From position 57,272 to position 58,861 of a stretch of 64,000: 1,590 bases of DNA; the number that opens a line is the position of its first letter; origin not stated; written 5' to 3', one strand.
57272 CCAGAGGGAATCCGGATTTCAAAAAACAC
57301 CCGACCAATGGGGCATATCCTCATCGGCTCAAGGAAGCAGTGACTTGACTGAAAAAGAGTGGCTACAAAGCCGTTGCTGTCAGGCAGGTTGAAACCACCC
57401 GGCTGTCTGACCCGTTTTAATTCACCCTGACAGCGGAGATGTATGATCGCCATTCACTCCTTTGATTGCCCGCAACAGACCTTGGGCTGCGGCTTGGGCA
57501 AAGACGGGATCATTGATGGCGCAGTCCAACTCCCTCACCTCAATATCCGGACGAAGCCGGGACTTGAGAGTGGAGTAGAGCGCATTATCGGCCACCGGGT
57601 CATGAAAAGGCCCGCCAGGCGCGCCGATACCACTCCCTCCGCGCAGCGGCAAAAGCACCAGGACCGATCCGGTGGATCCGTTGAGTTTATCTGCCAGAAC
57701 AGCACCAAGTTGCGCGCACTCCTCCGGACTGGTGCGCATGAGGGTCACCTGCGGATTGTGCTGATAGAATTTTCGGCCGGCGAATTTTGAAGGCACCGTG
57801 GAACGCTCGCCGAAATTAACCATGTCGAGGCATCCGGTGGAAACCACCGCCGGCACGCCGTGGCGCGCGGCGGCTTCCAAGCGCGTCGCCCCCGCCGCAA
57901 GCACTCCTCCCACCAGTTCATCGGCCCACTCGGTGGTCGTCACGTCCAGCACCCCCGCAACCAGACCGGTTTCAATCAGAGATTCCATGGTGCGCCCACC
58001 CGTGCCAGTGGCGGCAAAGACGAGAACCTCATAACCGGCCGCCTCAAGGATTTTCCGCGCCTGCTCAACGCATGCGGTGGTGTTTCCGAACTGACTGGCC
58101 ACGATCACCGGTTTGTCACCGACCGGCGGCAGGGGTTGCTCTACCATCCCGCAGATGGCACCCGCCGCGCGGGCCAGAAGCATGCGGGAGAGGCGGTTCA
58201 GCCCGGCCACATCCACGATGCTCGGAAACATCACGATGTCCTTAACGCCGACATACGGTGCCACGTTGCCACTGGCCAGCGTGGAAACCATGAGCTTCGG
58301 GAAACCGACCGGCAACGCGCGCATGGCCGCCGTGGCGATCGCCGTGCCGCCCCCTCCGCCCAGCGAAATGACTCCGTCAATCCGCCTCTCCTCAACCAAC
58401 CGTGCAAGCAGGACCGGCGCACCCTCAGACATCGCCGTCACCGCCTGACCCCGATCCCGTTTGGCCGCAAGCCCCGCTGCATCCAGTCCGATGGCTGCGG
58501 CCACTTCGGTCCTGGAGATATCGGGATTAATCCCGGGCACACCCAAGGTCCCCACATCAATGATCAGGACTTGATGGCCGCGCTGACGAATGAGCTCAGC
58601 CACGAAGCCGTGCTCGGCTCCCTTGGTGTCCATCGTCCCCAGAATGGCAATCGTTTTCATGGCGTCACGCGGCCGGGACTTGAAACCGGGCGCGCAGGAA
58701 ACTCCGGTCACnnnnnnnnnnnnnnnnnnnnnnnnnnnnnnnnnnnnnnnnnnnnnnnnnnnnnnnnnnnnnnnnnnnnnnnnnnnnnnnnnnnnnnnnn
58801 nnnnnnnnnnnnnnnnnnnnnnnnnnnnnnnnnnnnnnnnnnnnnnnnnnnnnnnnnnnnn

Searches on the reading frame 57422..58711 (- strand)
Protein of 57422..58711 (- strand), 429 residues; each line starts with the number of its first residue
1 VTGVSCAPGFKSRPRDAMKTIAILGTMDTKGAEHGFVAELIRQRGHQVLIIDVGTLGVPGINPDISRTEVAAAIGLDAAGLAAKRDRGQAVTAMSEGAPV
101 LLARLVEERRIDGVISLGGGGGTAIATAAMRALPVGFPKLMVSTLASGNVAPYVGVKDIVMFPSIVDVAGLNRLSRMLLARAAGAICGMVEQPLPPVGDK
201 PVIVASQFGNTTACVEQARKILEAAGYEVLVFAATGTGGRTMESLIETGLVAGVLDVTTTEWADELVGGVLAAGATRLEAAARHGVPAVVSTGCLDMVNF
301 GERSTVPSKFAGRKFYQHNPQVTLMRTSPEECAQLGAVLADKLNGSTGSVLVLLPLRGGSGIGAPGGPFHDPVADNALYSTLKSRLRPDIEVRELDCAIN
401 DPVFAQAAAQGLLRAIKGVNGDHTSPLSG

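Call 30: search_protein_families(library=pfam, proteins=[window:57422-58711:-], max_evalue=0.0001)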
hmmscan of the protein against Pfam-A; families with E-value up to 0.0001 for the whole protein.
window:57422-58711:- (429 aa): 2 families
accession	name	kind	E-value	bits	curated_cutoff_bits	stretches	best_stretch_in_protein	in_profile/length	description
PF23189.1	UPF0261_C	-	2.4e-88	295.5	27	1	200-414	1-216/218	Uncharacterised protein family (UPF0261) C-terminal domain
PF06792.17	UPF0261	-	6e-64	215.7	27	1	19-192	1-173/176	Uncharacterised protein family (UPF0261) N-terminal domain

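Call 50: find_related_loci(query=window:57425-58711:-, collection=genome_contigs, flank=500)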
Query window:57425-58711:- (429 aa) in genome_contigs; peptide patterns used: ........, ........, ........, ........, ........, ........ (x = any residue, [..] = any of these).
600 stretches matched a pattern (row limit reached: there are more); 563 encode a relative of the query (tblastn E <= 1e-3); the best 80 are kept; 80 distinct loci.
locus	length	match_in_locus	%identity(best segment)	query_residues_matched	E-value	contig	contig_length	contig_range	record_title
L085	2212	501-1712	79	17-420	0e+0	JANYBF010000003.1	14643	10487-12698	MAG: Verrucomicrobia bacterium isolate GL140_5_metabat_486 GL140_5_k141_838254, whole genome shotgun sequence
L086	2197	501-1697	78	16-414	0e+0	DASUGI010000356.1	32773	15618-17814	MAG TPA_asm: Verrucomicrobiia bacterium isolate SMAG_U1401 k141_533726, whole genome shotgun sequence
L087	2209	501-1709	79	15-417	0e+0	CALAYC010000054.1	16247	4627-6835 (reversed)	MAG TPA_asm: uncultured Verrucomicrobia bacterium isolate SRR4028131_bin.104_CONCOCT_v1.1_MAG genome assembly, contig: E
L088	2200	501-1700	80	17-416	0e+0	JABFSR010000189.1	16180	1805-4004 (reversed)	MAG: Verrucomicrobia bacterium isolate WB-IL-17 seq_1703, whole genome shotgun sequence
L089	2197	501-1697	73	18-416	0e+0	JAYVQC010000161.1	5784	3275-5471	MAG: Akkermansia sp. isolate GL72_UP_concoct_20 GL72_UP_concoct_20_160, whole genome shotgun sequence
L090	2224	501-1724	78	9-416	0e+0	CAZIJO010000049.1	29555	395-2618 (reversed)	MAG TPA_asm: uncultured Bifidobacterium sp. isolate SRP287453_co1_106 genome assembly, contig: NODE_2636_length_29555_co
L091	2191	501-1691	76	18-414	0e+0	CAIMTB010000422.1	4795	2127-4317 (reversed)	MAG: uncultured Verrucomicrobia bacterium isolate LJ-3-4m_bin-0163 genome assembly, contig: bin-0163:422/671, whole geno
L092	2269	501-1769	70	8-416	0e+0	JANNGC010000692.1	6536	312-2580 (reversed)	MAG: Pedosphaera sp. isolate OTE_75_metabat_229 OTE_75_k141_607305, whole genome shotgun sequence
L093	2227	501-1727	72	18-414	0e+0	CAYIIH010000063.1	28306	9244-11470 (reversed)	MAG TPA_asm: uncultured Verrucomicrobiota bacterium isolate ERP119705_co20_532 genome assembly, contig: NODE_1493_length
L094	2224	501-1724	74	9-416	0e+0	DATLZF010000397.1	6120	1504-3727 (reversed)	MAG TPA_asm: Candidatus Methylomirabilota bacterium isolate SMAG_U13291 k141_99174, whole genome shotgun sequence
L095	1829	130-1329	74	18-417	0e+0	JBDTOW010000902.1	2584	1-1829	MAG: Verrucomicrobiota bacterium isolate cluster3_bin.183 NODE_281397_length_2584_cov_3.244761, whole genome shotgun seq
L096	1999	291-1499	73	18-420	0e+0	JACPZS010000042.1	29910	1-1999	MAG: Verrucomicrobia bacterium isolate NC_groundwater_895_Pr1_S2p5_58_19 Montesol18_S2p5_coassembly_scaffold_34917, whol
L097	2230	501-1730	72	17-426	0e+0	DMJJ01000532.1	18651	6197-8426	MAG TPA_asm: Verrucomicrobiales bacterium isolate UBA11320 contig_9681, whole genome shotgun sequence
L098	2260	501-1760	70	13-429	0e+0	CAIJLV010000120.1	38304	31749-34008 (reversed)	MAG: uncultured Verrucomicrobia bacterium isolate Loclat_bin-04712 genome assembly, contig: bin-04712:120/237, whole gen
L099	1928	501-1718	72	12-417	0e+0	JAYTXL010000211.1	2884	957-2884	MAG: Verrucomicrobiota bacterium isolate GFS_5964 GFS_5964_210, whole genome shotgun sequence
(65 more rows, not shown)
